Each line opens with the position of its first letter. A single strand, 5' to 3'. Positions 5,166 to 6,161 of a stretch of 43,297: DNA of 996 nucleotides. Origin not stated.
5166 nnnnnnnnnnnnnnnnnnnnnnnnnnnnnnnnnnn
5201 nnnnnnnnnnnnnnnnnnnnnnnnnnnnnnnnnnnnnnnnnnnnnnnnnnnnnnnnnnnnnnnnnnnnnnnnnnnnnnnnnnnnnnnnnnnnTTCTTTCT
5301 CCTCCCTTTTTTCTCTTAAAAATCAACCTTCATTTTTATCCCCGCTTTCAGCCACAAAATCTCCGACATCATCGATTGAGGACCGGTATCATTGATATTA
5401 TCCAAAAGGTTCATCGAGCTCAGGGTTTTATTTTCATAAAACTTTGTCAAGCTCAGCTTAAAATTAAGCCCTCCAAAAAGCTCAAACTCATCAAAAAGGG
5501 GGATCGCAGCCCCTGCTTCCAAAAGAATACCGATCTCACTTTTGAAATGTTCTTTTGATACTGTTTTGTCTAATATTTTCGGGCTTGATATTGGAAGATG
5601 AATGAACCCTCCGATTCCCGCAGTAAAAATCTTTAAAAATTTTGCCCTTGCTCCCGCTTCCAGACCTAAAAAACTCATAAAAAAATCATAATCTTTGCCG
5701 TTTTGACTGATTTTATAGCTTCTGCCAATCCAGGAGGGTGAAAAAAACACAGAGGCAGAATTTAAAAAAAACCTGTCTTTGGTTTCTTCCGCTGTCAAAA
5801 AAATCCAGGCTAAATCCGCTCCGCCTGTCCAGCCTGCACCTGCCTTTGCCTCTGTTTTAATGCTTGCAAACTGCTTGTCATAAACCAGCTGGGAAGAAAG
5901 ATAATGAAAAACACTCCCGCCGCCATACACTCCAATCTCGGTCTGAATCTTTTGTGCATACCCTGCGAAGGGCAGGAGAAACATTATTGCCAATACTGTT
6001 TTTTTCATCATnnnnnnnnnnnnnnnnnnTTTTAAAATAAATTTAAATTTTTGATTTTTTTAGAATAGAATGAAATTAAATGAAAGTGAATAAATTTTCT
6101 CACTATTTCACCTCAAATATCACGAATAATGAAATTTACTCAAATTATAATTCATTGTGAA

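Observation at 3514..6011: Recurrent gene pair: small paralogous OM beta-barrel translationally coupled to a giant FN3/beta-propeller surface lipoprotein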

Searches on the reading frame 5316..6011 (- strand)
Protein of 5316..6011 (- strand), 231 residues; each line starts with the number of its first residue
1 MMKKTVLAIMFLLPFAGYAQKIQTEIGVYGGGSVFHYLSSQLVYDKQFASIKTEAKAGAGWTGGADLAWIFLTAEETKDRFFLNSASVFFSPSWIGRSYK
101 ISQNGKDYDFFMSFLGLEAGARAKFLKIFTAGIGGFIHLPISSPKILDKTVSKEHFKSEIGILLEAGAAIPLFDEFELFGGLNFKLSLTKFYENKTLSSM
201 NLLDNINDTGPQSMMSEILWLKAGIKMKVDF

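Call 6: search_protein_families(library=pfam, proteins=[window:5316-6011:-], max_evalue=0.1)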
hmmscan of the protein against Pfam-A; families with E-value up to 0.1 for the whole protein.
window:5316-6011:- (231 aa): 0 families

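Call 10: find_homologous_proteins(query=window:5316-6011:-, max_evalue=0.001)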
Query window:5316-6011:- (231 aa): 1 proteins with E <= 0.001 among 399 candidates.
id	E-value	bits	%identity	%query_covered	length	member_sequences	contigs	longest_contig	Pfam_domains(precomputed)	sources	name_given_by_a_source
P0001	4.0e-147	506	100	100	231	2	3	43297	-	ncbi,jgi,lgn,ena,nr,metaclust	ncbi:MAG TPA: hypothetical protein DHW82_04140 [Spirochaetia bacterium]|nr:MAG: hypothetical protein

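Call 19: search_protein_families(library=ncbifam, proteins=[window:5316-6011:-], max_evalue=0.1)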
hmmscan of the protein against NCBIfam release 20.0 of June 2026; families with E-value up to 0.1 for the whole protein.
window:5316-6011:- (231 aa): 0 families

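Call 24: predict_structure(alignment_id=A1)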
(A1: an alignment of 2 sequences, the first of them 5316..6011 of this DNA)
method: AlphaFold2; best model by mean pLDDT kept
length: 231 residues; sequences in the alignment: 2
mean_pLDDT: 44.5   pTM: 0.46
mean pLDDT of the five models: 44.5, 38.2, 35.4, 32.3, 24.9
residues with pLDDT >= 90: 0; 70-90: 9; 50-70: 78; < 50: 144
segments of 3 or more residues with pLDDT < 50: 1-88, 142-155, 193-217, 219-221, 225-231
pLDDT, mean of each block of 10 residues (from residue 1): 22 23 30 31 32 33 31 34 44 52 52 60 62 69 43 51 69 57 60 44 38 43 43 32
secondary structure, 60 per line:
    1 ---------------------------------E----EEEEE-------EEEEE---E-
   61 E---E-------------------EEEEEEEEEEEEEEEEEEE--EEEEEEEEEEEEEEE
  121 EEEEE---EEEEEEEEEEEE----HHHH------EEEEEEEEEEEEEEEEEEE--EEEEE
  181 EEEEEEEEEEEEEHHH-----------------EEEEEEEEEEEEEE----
elements in order: E39-43 E51-55 E85-103 E106-125 E129-140 H145-148 E155-173 E176-193 E214-227

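Call 25: search_protein_representatives(alignment_id=A1)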
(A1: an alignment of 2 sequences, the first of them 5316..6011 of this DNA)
Query: 2 sequences, 238 profile positions. Proteins with E-value up to 0.001 (for the whole library): 13; up to 1e-10: 4; up to 1e-30: 4. The best 13 are listed.
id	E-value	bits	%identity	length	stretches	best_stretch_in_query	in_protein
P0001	1.0e-123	427.9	-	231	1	1-236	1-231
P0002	2.1e-119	413.8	-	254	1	4-238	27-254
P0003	1.6e-43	165.4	-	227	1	7-235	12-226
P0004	4.6e-39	150.8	-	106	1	130-236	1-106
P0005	5.8e-08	48.9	-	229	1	2-207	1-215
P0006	5.3e-07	45.8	-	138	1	111-233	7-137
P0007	1.9e-05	40.8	-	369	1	63-199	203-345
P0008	2.1e-04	37.3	-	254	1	63-205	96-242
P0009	2.4e-04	37.1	-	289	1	60-206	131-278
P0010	4.4e-04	36.3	-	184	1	63-201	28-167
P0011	5.5e-04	35.9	-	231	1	9-195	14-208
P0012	7.9e-04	35.4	-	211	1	53-200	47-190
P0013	9.9e-04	35.1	-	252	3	63-151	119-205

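Call 27: find_encoding_contigs(protein=P0003, flank=10000, max_places=6)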
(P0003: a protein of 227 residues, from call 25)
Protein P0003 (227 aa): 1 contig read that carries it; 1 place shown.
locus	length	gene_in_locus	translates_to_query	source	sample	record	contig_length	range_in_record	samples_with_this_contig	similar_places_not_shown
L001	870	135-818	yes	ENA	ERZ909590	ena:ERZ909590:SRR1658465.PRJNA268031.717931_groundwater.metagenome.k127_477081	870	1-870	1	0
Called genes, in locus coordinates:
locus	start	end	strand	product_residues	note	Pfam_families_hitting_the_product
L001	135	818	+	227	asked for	PF13505:OMP_b-brl (weak)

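Call 28: find_encoding_contigs(protein=P0004, flank=10000, max_places=6)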
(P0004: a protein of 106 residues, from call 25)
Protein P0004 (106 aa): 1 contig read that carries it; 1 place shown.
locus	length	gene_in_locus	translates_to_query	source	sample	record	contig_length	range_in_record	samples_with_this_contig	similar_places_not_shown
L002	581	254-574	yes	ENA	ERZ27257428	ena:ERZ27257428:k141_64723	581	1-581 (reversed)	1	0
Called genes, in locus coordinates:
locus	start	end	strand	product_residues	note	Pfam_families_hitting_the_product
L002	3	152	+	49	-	?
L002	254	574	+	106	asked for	-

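Call 33: find_related_loci(query=A2, collection=genome_contigs, flank=10000)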
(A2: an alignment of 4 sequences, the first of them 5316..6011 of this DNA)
Query A2 (231 aa) in genome_contigs; peptide patterns used: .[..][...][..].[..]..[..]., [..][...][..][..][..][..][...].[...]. (x = any residue, [..] = any of these).
100 stretches matched a pattern, but none encodes a relative of the query by tblastn (E <= 1e-3).

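Call 34: find_related_loci(query=A2, collection=metagenome_contigs, flank=10000)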
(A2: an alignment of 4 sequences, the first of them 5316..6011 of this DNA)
Query A2 (231 aa) in metagenome_contigs; peptide patterns used: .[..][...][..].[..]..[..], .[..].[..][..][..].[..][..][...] (x = any residue, [..] = any of these).
289 stretches matched a pattern; 2 encode a relative of the query (tblastn E <= 1e-3); 2 distinct loci.
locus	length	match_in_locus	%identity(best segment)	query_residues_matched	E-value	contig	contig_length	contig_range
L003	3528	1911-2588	36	2-230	7e-45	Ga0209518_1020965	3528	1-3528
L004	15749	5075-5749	35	2-231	8e-36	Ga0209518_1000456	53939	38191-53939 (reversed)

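Call 41: find_homologous_proteins(query=A3, max_evalue=0.001)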
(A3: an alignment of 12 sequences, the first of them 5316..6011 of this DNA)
Query A3 (12 sequences) (231 aa, profile of the alignment): 2 proteins with E <= 0.001 among 8000 candidates.
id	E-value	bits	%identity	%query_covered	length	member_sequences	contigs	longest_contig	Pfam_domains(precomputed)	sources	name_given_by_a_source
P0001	1.3e-59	220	100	100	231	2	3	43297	-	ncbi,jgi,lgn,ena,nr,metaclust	ncbi:MAG TPA: hypothetical protein DHW82_04140 [Spirochaetia bacterium]|nr:MAG: hypothetical protein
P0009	1.0e-58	217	33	8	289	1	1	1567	-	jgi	jgi:hypothetical protein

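Call 42: find_encoding_contigs(protein=P0005, flank=6000, max_places=4)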
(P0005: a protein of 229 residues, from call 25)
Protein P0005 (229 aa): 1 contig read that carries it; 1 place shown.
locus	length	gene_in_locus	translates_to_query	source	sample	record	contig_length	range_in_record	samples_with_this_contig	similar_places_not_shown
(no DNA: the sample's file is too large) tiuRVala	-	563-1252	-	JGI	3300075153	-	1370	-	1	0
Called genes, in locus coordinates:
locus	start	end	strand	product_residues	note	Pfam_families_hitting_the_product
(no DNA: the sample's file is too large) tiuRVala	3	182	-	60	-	?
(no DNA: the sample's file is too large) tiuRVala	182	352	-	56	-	-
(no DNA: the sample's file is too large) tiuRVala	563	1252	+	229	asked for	PF13568:OMP_b-brl_2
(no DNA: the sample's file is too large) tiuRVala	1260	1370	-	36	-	?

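Call 43: find_encoding_contigs(protein=P0011, flank=6000, max_places=4)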
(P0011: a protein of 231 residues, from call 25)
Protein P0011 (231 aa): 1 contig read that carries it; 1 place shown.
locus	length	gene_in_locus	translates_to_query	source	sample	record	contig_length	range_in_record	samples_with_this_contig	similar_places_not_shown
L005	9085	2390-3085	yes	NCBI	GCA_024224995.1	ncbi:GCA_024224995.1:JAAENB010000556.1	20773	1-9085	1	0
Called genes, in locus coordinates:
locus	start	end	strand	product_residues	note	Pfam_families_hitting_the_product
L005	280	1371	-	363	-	-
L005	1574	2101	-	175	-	-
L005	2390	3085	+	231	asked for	-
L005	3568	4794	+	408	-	-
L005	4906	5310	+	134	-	-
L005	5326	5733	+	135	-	PF06868:DUF1257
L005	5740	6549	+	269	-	PF03793:PASTA, PF09684:Tail_P2_I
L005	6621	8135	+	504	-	-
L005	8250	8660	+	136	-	PF16697:Yop-YscD_cpl, PF00498:FHA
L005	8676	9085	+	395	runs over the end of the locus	PF00092:VWA, PF13519:VWA_2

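Call 44: find_encoding_contigs(protein=P0012, flank=6000, max_places=4)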
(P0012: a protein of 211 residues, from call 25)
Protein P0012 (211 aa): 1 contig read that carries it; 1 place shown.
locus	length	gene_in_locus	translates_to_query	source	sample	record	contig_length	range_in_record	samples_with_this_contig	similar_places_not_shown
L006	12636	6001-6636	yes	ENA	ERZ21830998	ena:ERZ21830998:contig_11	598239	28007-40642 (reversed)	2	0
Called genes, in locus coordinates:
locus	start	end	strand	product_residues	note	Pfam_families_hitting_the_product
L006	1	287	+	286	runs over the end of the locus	PF00889:EF_TS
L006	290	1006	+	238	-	PF00696:AA_kinase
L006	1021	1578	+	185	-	PF01765:RRF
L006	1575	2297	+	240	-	PF01255:Prenyltransf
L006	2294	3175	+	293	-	PF01148:CTP_transf_1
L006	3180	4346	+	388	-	PF02670:DXP_reductoisom, PF08436:DXP_redisom_C, PF13288:DXPR_C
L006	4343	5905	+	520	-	PF02163:Peptidase_M50, PF14685:PDZ_Tricorn (faint), PF00595:PDZ (faint), PF13180:PDZ_2, PF17820:PDZ_6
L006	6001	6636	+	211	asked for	PF13568:OMP_b-brl_2 (weak)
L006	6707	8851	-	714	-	PF23023:Anti-Pycsar_Apyc1, PF00027:cNMP_binding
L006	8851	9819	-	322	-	PF00579:tRNA-synt_1b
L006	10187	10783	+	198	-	-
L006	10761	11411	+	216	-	-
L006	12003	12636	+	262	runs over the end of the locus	-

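Call 46: search_solved_structures(query=A3, max_evalue=10)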
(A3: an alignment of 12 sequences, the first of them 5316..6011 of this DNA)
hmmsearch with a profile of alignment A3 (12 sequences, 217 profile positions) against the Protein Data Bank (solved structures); distinct sequences matched with E-value up to 10: 4.
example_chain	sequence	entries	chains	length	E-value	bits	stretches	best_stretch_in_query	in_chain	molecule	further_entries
9k9w_M2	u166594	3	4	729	0.0012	21.8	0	151-178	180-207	Glr2806 protein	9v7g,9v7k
7cg1_A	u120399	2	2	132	0.12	15.3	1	28-91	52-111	Anti-sigma factor RsgI, N-terminal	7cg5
5gar_O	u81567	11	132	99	0.37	13.7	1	1-82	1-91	Vacuolar type ATP synthase subunit | V-type ATP synthase, subunit K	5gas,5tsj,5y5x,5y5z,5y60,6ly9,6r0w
8ywt_O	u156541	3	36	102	0.41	13.6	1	1-82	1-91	V-type ATP synthase, subunit K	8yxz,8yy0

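Call 51: search_protein_families(library=pfam, proteins=[L004:5075-5749:+, L004:5768-8611:+, L003:1911-2591:+, L003:2615-3526:+, L004:349-2607:-, L004:2618-4597:-, L004:9170-10603:+, P0005, P0011, P0012], max_evalue=0.01)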
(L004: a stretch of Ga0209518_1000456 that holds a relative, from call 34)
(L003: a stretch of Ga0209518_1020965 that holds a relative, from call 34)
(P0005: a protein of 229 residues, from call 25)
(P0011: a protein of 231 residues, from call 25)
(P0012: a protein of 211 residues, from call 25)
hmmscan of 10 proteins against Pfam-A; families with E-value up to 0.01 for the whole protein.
L004:5075-5749:+ (225 aa): 2 families
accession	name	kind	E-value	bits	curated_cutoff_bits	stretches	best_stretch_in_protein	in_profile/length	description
PF13568.12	OMP_b-brl_2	-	1.8e-05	25.4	27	1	23-185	7-173/175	Outer membrane protein beta-barrel domain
PF13505.12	OMP_b-brl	-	0.00016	22.3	28.7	1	5-180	2-154/175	Outer membrane protein beta-barrel domain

L004:5768-8611:+ (948 aa): 9 families
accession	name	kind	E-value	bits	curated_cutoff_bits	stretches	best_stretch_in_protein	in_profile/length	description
PF17164.10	DUF5122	-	2.9e-89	293.4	27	6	824-859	1-36/36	Domain of unknown function (DUF5122) beta-propeller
PF00041.27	fn3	-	1.1e-26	93.2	25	4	270-354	9-75/84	Fibronectin type III domain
PF16656.11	Pur_ac_phosph_N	-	2.4e-19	70.1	30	3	379-466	6-84/93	Purple acid Phosphatase, N-terminal domain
PF10179.15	NDNF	-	4.3e-10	40.2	27.3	0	431-473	78-120/127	Neuron-derived neurotrophic factor, first Fn(III) domain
PF16655.11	PhoD_N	-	1.1e-08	35.9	30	0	278-349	13-80/90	PhoD-like phosphatase, N-terminal domain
PF25788.1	Ig_Rha78A_N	-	1.7e-07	31.9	27.4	0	46-131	14-93/105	Rha78A-like, N-terminal immunoglobulin domain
PF14250.11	AbrB-like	-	4.8e-05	23.8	25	0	913-937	22-46/70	AbrB-like transcriptional regulator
PF04366.17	Ysc84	-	6.5e-05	23.1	25.1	0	169-251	20-102/127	Las17-binding protein actin regulator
PF19433.5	NDNF_C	-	0.00093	19.1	26.5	0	96-138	129-171/175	Neuron-derived Neurotrophic Factor C-terminal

L003:1911-2591:+ (227 aa): 2 families
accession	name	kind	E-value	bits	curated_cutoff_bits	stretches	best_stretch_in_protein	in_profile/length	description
PF13505.12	OMP_b-brl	-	1e-05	26.2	28.7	1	11-180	2-152/175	Outer membrane protein beta-barrel domain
PF13568.12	OMP_b-brl_2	-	0.0018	18.8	27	0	25-135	3-113/175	Outer membrane protein beta-barrel domain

L003:2615-3526:+ (304 aa): 6 families
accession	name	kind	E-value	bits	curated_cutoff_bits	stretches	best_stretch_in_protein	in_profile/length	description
PF19078.6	Big_12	-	8.5e-33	113.1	27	2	139-234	1-100/102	Bacterial Ig-like domain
PF00041.27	fn3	-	1.6e-08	35.1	25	1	42-125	9-75/84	Fibronectin type III domain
PF16656.11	Pur_ac_phosph_N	-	1.7e-07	32.2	30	1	38-129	5-90/93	Purple acid Phosphatase, N-terminal domain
PF10179.15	NDNF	-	9.6e-06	26.1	27.3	1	98-135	88-126/127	Neuron-derived neurotrophic factor, first Fn(III) domain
PF16655.11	PhoD_N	-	0.0006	20.7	30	0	44-121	8-81/90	PhoD-like phosphatase, N-terminal domain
PF19433.5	NDNF_C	-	0.0019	18.1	26.5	1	90-133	126-169/175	Neuron-derived Neurotrophic Factor C-terminal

L004:349-2607:- (752 aa): 5 families
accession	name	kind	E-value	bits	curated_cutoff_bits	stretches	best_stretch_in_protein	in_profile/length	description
PF13517.12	FG-GAP_3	-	6.2e-36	123.2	26.9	5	684-740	1-60/61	FG-GAP-like repeat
PF09479.16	Flg_new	-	1.9e-20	73.2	27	1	318-382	1-65/65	Listeria-Bacteroides repeat domain (List_Bact_rpt)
PF01839.29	FG-GAP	-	9.5e-12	45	22.1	1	456-476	5-25/37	FG-GAP repeat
PF18998.6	Flg_new_2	-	0.00017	21.9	23.6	1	319-384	2-70/73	Divergent InlB B-repeat domain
PF00041.27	fn3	-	0.00065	20.3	25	1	245-311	12-80/84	Fibronectin type III domain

L004:2618-4597:- (659 aa): 3 families
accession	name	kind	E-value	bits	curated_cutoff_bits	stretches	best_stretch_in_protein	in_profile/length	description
PF12733.13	Cadherin-like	-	1.4e-15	57.9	24.2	1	390-486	1-89/89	Cadherin-like beta sandwich domain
PF09479.16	Flg_new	-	2.5e-12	47.2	27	1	493-562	1-65/65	Listeria-Bacteroides repeat domain (List_Bact_rpt)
PF18998.6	Flg_new_2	-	0.00011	22.5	23.6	1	500-563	7-69/73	Divergent InlB B-repeat domain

L004:9170-10603:+ (477 aa): 10 families
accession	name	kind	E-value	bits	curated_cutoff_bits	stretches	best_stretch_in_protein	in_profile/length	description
PF01344.31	Kelch_1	-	9.3e-42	140.6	20.1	3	212-247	11-46/46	Kelch motif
PF24681.1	Kelch_KLHDC2_KLHL20_DRC7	-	4e-29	101.9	50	2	196-314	97-221/221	KLHDC2/KLHL20/DRC7 Kelch-repeats domain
PF13964.12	Kelch_6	-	7.7e-29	99.2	25.3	2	206-250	5-50/50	Kelch motif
PF24981.1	Beta-prop_ATRN-LZTR1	-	9.5e-27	94.4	50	2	193-406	30-281/289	Attractin/LZTR1 beta-propeller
PF13418.12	Kelch_4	-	1.8e-26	92.3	21.6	2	206-247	5-48/49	Galactose oxidase, central domain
PF25210.1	Kelch_FKB95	-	3.4e-21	76.5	70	2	199-296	29-129/268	FKB95, Kelch-repeats domain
PF07646.21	Kelch_2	-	6.6e-21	73.6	21.3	2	207-247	6-48/48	Kelch motif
PF13415.12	Kelch_3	-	2.3e-19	69.5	22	1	213-258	2-48/48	Galactose oxidase, central domain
PF24996.1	NANM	-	2.4e-12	46.8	45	1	191-271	41-128/350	N-acetylneuraminate epimerase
PF13854.13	Kelch_HCF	-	4.2e-05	23.4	113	0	202-267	66-257/345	Host cell factor, Kelch-repeats domain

P0005 (229 aa): 2 families
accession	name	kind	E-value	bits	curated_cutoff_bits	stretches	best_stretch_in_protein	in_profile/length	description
PF13568.12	OMP_b-brl_2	-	3.1e-12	47.4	27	1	30-200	10-170/175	Outer membrane protein beta-barrel domain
PF13505.12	OMP_b-brl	-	3e-07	31.2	28.7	1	24-227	13-174/175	Outer membrane protein beta-barrel domain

P0011 (231 aa): 0 families

P0012 (211 aa): 1 family
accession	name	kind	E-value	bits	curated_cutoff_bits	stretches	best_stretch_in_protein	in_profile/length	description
PF13568.12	OMP_b-brl_2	-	7.1e-06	26.7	27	1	58-184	39-172/175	Outer membrane protein beta-barrel domain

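Call 52: predict_structure(alignment_id=A4)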
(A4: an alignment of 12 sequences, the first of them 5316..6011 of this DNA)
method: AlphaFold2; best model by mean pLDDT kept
length: 231 residues; sequences in the alignment: 12
mean_pLDDT: 83.7   pTM: 0.79
mean pLDDT of the five models: 83.7, 83.5, 82.4, 80.7, 79.8
residues with pLDDT >= 90: 123; 70-90: 55; 50-70: 47; < 50: 6
segments of 3 or more residues with pLDDT < 50: none
pLDDT, mean of each block of 10 residues (from residue 1): 53 58 93 91 58 83 96 62 84 96 86 97 92 97 83 90 97 94 97 75 57 91 96 71
secondary structure, 60 per line:
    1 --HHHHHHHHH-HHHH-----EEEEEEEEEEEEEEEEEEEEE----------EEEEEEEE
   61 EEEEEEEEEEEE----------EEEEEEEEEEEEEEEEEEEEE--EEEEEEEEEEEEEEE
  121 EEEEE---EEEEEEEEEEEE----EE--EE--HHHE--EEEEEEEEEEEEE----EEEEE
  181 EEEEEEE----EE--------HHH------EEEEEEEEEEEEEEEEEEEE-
elements in order: H3-11 H13-16 E22-42 E53-72 E83-103 E106-125 E129-140 E159-171 E176-187 E211-230

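Call 55: fold_search(model_id=the predicted structure, library=pdb)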
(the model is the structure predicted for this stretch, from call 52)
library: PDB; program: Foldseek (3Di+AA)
matches with E <= 10: 705; with E <= 0.001: 21
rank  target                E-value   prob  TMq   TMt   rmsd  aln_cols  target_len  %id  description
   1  2x27                  4.7e-06  1.00  0.54  0.58   6.2       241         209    9  Crystal structure of the outer membrane protein OprG from Pseudomonas aeruginosa (released 2010-12-15)
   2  2x4m_B                1.7e-05  1.00  0.34  0.29  17.4       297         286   10  Yersinia Pestis Plasminogen Activator Pla (released 2010-07-28)
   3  2x4m_C                2.6e-05  1.00  0.34  0.29  17.5       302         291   10  Yersinia Pestis Plasminogen Activator Pla (released 2010-07-28)
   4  2x56                  2.9e-05  1.00  0.37  0.33  17.1       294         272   10  Yersinia Pestis Plasminogen Activator Pla (Native) (released 2010-07-28)
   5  2x4m_A                3.8e-05  1.00  0.35  0.30  17.3       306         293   10  Yersinia Pestis Plasminogen Activator Pla (released 2010-07-28)
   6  2x55                  5.8e-05  1.00  0.35  0.31  17.1       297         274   10  Yersinia Pestis Plasminogen Activator Pla (Native) (released 2010-07-28)
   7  9nh1_B                1.9e-04  1.00  0.46  0.42   9.3       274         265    9  In situ cryo-EM structure of porin I of the Legionella Dot/Icm T4SS machine (released 2025-09-17)
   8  9nh1_C                2.9e-04  1.00  0.39  0.36   9.7       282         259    9  In situ cryo-EM structure of porin I of the Legionella Dot/Icm T4SS machine (released 2025-09-17)
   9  2f1v_A                3.2e-04  1.00  0.49  0.60   6.3       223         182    8  Outer membrane protein OmpW (released 2006-01-24)
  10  4dcb_A                3.4e-04  0.99  0.33  0.29  10.9       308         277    9  Y. pestis Plasminogen Activator Pla in Complex with Human Plasminogen Activation Loop Peptide ALP11 (released 2012-06-06)
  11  1uyn                  3.7e-04  0.97  0.28  0.25  17.9       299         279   10  Translocator domain of autotransporter NalP from Neisseria meningitidis (released 2004-03-18)
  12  2f1t_A                4.2e-04  1.00  0.48  0.58   6.8       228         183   10  Outer membrane protein OmpW (released 2006-01-24)
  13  3qrc_B                4.2e-04  1.00  0.41  0.57   8.7       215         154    9  The crystal structure of Ail, the attachment invasion locus protein of Yersinia pestis, in complex with the heparin an (released 2011-11-23)
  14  9a34_MODEL_1_A        4.9e-04  0.99  0.34  0.27  17.3       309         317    8  Model of E. coli OmpT by in-cell photo-crosslinking MS and deep learning (released 2023-02-24)
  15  3qrc_A                5.4e-04  1.00  0.43  0.60   8.4       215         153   10  The crystal structure of Ail, the attachment invasion locus protein of Yersinia pestis, in complex with the heparin an (released 2011-11-23)
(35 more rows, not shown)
